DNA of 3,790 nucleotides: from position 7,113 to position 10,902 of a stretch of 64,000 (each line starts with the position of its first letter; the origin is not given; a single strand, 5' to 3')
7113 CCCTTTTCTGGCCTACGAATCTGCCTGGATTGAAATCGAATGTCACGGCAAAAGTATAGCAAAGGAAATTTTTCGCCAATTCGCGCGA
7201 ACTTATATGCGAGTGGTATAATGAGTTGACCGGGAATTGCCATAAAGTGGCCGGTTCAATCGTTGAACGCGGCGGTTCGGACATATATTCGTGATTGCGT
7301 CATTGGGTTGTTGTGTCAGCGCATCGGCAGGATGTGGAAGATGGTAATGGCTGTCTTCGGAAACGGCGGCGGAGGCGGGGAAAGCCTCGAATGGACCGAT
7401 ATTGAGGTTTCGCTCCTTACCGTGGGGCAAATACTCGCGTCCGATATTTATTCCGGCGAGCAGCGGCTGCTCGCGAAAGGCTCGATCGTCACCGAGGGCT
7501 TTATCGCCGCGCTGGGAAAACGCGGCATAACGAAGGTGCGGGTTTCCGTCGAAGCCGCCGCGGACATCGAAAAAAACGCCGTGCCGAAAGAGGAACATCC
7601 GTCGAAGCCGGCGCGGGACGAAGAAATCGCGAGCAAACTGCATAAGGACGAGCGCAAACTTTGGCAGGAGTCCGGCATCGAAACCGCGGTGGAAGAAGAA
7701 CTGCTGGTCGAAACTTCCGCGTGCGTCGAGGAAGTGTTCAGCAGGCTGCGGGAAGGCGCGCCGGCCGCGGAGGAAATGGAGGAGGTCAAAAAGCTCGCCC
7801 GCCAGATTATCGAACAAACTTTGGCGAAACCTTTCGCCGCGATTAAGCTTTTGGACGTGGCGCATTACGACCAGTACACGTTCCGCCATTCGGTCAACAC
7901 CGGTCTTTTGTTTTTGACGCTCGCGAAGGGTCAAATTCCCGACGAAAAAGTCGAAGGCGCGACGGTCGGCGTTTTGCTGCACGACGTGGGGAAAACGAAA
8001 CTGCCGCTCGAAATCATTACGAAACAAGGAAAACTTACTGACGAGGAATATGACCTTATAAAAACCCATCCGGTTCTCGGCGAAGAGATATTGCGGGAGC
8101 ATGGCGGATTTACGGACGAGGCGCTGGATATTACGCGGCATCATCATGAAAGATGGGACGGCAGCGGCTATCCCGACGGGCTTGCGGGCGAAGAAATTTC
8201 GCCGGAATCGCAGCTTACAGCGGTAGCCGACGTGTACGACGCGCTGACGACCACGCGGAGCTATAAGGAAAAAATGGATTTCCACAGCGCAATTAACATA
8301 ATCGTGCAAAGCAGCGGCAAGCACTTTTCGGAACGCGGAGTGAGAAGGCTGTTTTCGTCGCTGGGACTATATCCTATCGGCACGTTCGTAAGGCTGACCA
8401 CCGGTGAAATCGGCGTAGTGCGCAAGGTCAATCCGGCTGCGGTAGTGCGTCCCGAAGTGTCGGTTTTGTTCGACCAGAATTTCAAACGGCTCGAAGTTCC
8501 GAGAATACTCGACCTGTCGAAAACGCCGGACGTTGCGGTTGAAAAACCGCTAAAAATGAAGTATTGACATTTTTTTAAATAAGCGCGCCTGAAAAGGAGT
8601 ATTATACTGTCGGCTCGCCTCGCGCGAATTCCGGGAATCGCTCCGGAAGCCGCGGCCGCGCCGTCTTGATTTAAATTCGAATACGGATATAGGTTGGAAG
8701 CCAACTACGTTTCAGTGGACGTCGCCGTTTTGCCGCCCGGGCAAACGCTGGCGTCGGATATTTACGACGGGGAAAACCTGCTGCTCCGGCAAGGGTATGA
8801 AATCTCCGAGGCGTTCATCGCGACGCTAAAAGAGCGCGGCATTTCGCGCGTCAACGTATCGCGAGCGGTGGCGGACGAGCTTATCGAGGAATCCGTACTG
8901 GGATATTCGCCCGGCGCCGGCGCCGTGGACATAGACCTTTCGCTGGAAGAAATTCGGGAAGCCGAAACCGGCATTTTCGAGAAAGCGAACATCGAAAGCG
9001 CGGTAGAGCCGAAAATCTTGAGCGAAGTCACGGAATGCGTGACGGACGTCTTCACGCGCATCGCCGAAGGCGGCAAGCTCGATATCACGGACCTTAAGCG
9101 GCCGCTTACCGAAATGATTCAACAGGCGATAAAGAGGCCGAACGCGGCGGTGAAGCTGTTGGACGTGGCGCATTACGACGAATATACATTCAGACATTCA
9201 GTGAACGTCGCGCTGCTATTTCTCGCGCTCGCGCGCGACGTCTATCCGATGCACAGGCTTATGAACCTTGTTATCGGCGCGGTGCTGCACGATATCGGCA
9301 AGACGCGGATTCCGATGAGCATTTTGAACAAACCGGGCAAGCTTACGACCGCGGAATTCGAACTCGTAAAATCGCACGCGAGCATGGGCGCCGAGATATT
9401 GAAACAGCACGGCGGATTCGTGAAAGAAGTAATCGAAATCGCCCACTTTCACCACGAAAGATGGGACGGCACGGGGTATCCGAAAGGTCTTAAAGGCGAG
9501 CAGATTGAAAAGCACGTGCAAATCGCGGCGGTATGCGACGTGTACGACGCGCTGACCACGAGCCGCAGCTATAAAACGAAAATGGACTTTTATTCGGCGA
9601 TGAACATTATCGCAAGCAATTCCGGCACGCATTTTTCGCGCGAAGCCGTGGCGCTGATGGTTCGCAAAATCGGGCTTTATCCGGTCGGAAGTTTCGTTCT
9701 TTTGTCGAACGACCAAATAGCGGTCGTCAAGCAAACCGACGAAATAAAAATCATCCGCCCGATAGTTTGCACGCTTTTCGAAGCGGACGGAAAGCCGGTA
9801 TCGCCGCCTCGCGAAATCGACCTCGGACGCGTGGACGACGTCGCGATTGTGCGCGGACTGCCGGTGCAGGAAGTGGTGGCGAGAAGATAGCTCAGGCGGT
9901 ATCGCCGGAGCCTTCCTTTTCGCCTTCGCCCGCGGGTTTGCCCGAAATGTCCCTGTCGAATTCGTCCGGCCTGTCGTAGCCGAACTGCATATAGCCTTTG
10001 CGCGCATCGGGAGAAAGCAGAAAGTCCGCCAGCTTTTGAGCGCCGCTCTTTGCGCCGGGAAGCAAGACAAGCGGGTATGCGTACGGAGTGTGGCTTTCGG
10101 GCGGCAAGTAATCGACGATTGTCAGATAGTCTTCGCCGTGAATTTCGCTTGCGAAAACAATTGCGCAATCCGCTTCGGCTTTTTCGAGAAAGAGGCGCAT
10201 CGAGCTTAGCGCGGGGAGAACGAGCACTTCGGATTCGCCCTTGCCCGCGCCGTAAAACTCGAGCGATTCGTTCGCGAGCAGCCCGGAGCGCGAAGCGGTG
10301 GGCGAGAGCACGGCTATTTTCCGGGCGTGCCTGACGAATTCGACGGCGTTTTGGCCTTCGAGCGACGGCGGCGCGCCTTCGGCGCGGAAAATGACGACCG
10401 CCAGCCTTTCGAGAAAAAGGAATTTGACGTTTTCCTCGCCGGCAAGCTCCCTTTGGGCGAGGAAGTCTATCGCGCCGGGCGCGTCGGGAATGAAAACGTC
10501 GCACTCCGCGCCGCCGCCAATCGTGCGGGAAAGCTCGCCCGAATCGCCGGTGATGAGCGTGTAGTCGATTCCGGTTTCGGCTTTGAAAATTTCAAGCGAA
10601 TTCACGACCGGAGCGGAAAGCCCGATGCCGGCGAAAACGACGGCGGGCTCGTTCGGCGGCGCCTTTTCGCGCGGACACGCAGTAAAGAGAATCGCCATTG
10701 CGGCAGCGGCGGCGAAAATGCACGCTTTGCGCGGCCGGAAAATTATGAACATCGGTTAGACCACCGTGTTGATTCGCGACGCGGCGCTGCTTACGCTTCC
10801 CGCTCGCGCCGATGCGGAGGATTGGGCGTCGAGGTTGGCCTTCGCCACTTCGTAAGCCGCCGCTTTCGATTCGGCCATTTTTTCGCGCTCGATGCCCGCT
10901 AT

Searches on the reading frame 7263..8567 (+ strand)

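Call 69: search_protein_families(library=pfam, proteins=[window:7263-8567:+], max_evalue=0.05)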
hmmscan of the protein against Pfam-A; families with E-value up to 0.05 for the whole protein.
window:7263-8567:+ (434 aa): 3 families
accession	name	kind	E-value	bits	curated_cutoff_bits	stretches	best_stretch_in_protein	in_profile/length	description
PF13487.12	HD_5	-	3.7e-30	105.3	27.2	1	224-355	33-166/170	HD domain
PF01966.28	HD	-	8.6e-18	65.2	22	1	206-327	1-115/116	HD domain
PF11871.13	DUF3391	-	0.0024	18.8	27.8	1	69-167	28-130/136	Domain of unknown function (DUF3391)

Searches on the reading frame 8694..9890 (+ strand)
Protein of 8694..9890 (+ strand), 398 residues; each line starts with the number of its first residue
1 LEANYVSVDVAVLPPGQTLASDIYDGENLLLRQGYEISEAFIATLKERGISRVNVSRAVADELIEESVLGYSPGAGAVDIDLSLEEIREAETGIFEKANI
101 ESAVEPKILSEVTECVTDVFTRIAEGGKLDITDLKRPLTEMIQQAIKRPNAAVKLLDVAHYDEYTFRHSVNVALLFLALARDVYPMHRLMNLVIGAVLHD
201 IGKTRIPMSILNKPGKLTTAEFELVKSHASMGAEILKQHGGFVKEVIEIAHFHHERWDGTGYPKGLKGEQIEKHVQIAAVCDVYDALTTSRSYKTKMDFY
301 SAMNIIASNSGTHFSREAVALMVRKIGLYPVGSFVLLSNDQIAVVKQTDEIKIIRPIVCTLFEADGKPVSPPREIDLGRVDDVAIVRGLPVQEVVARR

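Call 70: search_protein_families(library=pfam, proteins=[window:8694-9890:+], max_evalue=0.01)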
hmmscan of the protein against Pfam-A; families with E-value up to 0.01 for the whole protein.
window:8694-9890:+ (398 aa): 3 families
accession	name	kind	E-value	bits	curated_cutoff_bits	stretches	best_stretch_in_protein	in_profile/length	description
PF13487.12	HD_5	-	1.1e-27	97.3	27.2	1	172-315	21-167/170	HD domain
PF01966.28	HD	-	1.8e-20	73.8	22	1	165-286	1-115/116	HD domain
PF08668.18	HDOD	-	0.0062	16.5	22.9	0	166-254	96-194/196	HDOD domain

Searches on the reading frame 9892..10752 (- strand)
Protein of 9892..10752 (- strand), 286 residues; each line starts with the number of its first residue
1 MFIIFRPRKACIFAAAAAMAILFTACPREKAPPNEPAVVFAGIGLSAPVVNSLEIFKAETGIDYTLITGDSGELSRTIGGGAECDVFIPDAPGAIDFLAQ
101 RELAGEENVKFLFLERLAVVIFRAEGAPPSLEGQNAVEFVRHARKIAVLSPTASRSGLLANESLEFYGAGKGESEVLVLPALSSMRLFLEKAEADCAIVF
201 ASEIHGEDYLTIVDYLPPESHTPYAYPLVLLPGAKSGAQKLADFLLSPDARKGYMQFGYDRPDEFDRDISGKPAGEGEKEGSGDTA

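Call 70: search_protein_families(library=pfam, proteins=[window:9892-10752:-], max_evalue=0.01)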
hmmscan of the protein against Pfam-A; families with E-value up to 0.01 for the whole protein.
window:9892-10752:- (286 aa): 2 families
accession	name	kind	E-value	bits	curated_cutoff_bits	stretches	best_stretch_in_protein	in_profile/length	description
PF13531.11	SBP_bac_11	-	1e-27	97.8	25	1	38-259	2-226/227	Bacterial extracellular solute-binding protein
PF01547.30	SBP_bac_1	-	0.0001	22.8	26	0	188-251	224-306/307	Bacterial extracellular solute-binding protein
